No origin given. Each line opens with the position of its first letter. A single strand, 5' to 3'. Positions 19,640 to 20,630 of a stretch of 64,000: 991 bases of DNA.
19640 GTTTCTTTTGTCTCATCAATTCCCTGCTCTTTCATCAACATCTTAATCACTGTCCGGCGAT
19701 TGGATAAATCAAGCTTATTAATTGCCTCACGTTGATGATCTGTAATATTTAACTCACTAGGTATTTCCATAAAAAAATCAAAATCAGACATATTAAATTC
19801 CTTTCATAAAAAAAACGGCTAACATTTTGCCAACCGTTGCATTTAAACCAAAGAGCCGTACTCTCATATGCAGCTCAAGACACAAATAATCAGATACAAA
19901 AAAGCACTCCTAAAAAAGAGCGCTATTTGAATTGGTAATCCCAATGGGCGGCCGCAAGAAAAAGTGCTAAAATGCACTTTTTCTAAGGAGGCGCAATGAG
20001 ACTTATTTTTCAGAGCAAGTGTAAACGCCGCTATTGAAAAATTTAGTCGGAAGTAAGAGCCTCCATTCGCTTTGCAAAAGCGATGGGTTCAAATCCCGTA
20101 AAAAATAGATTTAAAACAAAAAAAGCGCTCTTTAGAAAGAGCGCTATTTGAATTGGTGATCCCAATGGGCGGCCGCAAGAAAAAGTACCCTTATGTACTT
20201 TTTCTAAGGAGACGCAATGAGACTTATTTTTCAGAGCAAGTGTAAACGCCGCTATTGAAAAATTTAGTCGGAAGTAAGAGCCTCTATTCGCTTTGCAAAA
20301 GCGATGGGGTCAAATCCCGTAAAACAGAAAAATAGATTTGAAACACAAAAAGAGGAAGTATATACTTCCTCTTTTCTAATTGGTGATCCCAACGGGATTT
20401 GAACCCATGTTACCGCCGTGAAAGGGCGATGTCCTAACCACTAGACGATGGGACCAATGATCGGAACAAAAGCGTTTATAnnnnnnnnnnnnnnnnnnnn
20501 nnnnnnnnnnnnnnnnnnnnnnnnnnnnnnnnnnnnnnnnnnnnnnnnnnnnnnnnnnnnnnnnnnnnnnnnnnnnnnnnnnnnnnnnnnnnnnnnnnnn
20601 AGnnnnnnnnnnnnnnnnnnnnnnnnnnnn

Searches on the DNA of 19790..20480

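Call 86: search_rna_families(source=window, start=19790, end=20480, threshold=evalue, max_evalue=1)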
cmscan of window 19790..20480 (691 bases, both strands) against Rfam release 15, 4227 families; matches with E-value up to 1: 12.
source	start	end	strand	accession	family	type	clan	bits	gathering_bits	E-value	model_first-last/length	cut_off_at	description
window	20384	20455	-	RF00005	tRNA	Gene; tRNA;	CL00001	62.4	29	4.1e-13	1-71/71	no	tRNA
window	20001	20150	+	RF04180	BTnc231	Gene; sRNA;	-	24.6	80.4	0.0089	1-154/154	no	Bacteroides sRNA BTnc231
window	20118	20166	-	RF02398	sau-6072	Gene; sRNA;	-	24.6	50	0.015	1-53/53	no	Staphylococcus sRNA sau-6072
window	20103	20269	-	RF02579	tsr26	Gene; sRNA;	-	22.6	141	0.58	1-122/122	no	S. aureus tsr26 small RNA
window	20383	20455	+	RF04354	Plastid-ycf2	Cis-reg;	-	21.5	65.7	0.082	1-75/75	no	Plastid-ycf2 5UTR RNA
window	20326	20386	-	RF01808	MicX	Gene; sRNA;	-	20.4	75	0.039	1-194/194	no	MicX Vibrio cholerae sRNA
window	20345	20451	-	RF02728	HrrF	Gene; sRNA;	-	20.4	77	0.48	1-116/116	no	Haemophilus regulatory RNA responsive to iron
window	20077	20122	+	RF04346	Plastid-ccsA-ndhD-1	Cis-reg;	CL00154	18.5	48.5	0.71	1-57/57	no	Plastid-ccsA-ndhD-1 3UTR RNA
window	19942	19980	+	RF01726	SAM-II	Cis-reg; riboswitch;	-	18.5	44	0.82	1-60/60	no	SAM-II riboswitch aptamer (SAM-II long loop)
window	20381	20449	-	RF00233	Tymo_tRNA-like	Cis-reg;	-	18.4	40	0.23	1-84/84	no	Tymovirus/Pomovirus/Furovirus tRNA-like 3' UTR element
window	20385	20455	-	RF01684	mascRNA-menRNA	Gene;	-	18.3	42.5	0.65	1-56/56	no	MALAT1-associated small cytoplasmic RNA/MEN beta RNA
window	20031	20148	+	RF01822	RsaJ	Gene; sRNA;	-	15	100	0.48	1-287/287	no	RNA Staph. aureus A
